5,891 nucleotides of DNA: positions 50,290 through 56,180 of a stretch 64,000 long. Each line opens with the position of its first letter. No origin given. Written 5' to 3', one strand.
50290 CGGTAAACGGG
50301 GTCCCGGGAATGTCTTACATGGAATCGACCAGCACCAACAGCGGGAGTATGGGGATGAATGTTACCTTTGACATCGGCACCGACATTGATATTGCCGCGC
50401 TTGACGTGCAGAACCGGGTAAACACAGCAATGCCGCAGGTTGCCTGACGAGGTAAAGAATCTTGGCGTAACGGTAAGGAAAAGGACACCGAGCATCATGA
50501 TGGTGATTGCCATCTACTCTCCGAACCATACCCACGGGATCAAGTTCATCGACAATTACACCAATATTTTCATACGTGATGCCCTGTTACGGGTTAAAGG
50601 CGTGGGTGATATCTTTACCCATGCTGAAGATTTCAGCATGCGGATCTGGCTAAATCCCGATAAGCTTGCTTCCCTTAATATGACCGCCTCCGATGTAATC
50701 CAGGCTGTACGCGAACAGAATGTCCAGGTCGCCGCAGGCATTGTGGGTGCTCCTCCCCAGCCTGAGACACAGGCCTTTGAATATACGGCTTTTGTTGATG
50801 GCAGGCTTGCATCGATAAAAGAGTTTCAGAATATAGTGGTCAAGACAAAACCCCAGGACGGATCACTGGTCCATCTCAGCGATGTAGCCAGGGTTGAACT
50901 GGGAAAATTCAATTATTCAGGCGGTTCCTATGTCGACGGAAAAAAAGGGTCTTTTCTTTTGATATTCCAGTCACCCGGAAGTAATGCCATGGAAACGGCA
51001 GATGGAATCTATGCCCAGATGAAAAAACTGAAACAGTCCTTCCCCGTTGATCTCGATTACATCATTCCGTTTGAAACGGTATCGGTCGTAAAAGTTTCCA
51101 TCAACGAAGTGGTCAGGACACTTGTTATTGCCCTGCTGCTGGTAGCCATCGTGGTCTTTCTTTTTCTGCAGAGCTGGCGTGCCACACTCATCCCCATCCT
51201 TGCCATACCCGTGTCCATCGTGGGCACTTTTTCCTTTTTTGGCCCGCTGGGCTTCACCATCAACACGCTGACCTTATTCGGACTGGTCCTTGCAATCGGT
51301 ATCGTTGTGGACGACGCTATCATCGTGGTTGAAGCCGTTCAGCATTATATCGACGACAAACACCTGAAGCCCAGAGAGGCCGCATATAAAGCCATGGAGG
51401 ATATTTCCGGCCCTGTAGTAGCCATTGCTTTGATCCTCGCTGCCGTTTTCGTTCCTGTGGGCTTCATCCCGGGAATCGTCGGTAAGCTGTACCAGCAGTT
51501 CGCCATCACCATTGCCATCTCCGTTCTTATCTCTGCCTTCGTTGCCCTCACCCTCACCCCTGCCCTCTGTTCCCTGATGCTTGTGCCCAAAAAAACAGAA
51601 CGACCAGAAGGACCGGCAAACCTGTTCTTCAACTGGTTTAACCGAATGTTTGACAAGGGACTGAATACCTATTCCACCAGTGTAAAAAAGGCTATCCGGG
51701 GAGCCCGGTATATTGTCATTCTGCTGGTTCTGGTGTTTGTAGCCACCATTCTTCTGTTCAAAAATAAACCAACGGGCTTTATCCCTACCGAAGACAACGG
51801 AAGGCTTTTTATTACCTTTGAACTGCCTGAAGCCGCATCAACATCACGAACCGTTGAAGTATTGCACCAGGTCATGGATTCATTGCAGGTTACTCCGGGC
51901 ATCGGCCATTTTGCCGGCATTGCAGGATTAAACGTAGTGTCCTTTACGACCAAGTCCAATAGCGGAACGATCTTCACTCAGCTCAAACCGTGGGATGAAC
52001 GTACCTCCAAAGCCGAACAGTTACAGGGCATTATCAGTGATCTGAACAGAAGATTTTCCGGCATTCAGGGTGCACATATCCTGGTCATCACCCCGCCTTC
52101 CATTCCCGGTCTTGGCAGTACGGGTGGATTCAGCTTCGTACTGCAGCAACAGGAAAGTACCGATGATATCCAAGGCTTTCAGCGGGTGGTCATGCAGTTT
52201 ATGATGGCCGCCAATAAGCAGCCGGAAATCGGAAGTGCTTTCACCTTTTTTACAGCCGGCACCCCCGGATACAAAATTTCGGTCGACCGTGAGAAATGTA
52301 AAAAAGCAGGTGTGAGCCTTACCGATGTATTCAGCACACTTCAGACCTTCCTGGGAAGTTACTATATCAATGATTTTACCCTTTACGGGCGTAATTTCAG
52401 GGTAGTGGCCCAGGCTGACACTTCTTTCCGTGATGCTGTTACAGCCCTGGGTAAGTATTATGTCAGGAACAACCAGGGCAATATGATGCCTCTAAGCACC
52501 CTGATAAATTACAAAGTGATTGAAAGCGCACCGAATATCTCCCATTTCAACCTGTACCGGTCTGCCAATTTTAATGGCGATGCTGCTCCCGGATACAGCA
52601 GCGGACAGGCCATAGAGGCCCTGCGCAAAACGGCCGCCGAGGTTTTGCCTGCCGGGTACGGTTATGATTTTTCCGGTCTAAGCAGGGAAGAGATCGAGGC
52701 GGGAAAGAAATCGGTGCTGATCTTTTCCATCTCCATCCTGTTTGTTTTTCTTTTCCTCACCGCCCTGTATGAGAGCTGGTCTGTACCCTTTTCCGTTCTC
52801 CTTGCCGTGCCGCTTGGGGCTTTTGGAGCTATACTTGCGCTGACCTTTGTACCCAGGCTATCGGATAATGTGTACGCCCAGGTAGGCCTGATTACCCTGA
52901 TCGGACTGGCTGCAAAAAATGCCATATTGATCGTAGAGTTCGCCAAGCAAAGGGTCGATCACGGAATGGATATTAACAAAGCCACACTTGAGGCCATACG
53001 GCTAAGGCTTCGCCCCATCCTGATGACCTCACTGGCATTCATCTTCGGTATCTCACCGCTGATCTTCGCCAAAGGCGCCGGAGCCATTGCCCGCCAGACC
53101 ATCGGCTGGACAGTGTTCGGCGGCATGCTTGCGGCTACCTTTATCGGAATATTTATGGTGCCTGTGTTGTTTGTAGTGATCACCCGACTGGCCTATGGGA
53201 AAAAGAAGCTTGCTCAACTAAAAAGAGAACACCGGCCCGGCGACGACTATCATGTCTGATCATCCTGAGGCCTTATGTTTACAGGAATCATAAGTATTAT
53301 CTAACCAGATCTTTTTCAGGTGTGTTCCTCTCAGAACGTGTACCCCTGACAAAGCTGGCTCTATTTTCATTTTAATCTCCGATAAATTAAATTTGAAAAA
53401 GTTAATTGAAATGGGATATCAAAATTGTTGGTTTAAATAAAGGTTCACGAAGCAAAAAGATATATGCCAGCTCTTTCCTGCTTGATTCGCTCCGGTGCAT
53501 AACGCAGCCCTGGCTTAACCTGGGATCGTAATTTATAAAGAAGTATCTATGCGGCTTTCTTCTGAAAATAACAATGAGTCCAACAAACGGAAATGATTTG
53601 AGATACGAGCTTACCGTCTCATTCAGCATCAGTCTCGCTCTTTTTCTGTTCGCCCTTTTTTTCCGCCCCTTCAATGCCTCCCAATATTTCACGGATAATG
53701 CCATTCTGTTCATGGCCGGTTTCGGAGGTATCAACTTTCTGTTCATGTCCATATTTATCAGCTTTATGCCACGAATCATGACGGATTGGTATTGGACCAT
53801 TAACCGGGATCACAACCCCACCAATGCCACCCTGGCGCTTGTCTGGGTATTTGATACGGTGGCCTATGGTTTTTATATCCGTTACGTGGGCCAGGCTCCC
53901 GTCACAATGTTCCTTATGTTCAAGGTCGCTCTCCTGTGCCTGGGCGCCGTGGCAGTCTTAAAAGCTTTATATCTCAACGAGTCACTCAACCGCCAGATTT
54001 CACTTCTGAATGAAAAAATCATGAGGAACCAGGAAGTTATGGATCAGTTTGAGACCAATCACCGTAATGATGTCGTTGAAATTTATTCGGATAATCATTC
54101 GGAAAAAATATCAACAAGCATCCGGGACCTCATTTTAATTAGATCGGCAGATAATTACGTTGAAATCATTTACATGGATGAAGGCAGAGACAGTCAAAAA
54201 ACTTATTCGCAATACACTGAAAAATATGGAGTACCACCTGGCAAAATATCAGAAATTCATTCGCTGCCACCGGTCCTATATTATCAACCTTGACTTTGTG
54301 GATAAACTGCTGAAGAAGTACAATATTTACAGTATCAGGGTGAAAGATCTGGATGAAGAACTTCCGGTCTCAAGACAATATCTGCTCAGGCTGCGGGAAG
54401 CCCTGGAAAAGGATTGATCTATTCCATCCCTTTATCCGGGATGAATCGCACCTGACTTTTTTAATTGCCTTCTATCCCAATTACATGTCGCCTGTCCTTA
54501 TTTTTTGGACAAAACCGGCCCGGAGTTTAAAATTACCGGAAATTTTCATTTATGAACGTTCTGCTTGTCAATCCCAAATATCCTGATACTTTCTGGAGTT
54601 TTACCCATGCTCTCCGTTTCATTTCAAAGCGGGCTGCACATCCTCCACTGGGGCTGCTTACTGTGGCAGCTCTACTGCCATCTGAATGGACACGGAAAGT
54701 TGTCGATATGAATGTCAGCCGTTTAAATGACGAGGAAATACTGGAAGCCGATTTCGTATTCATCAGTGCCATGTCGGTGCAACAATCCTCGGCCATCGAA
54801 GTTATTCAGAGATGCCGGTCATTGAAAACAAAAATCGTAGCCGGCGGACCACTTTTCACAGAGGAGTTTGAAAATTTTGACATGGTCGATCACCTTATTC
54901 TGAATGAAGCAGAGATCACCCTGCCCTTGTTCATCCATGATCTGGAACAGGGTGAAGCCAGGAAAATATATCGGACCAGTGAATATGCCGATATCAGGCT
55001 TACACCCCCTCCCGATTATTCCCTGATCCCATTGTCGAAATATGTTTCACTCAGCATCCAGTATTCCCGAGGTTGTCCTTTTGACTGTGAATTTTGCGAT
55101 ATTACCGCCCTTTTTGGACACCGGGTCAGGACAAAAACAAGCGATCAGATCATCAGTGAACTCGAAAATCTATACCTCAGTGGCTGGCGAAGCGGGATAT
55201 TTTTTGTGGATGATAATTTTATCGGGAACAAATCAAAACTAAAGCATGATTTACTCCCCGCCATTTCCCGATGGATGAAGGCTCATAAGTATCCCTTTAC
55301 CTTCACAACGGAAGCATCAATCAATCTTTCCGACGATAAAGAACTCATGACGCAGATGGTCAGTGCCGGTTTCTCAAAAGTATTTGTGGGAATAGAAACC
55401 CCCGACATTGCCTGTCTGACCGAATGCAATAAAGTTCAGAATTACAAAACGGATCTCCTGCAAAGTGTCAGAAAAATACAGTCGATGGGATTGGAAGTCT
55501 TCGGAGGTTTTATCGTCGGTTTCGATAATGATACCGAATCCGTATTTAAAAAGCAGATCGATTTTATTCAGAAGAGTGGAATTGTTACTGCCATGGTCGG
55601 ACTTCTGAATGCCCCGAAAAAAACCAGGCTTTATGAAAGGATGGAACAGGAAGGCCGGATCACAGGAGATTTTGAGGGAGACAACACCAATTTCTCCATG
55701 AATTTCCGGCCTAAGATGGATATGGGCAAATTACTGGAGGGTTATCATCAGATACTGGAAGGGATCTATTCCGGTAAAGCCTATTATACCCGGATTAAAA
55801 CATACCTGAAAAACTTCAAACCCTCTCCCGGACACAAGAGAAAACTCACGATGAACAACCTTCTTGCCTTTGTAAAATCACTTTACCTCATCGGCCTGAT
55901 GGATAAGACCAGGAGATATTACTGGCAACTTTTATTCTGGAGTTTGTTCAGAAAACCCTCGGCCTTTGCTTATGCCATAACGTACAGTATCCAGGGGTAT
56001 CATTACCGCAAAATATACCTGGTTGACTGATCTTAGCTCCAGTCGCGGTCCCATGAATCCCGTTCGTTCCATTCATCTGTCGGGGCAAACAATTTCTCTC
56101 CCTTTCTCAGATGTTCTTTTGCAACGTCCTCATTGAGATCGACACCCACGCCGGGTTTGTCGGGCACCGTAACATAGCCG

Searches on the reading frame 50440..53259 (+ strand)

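Call 9: search_protein_families(library=pfam, proteins=[window:50440-53259:+])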
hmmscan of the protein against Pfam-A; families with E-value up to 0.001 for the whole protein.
window:50440-53259:+ (939 aa): 4 families
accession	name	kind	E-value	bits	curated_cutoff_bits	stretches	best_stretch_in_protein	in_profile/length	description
PF00873.25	ACR_tran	-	2.7e-277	923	28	1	1-914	117-1020/1021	AcrB/AcrD/AcrF family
PF03176.21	MMPL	-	4.7e-19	68.9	20.5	2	224-380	145-302/333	MMPL family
PF02355.23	SecD_SecF_C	-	8.5e-05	22.5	20.5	1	220-372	29-182/189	Protein export membrane protein SecD/SecF, C-terminal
PF02460.24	Patched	-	0.00028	21.1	23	1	234-376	20-153/156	Patched SSD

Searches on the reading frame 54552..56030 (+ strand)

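Call 9: search_protein_families(library=pfam, proteins=[window:54552-56030:+])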
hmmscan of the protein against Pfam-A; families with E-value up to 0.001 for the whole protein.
window:54552-56030:+ (492 aa): 3 families
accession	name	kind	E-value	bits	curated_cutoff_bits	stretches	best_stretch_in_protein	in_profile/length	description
PF13282.11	DUF4070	-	3e-36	125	22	1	358-488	1-134/144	Domain of unknown function (DUF4070)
PF04055.27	Radical_SAM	-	7.7e-13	49.4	29.5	1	170-338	2-165/166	Radical SAM superfamily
PF02310.24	B12-binding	-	1.9e-08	34.6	32.1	1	30-125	12-118/121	B12 binding domain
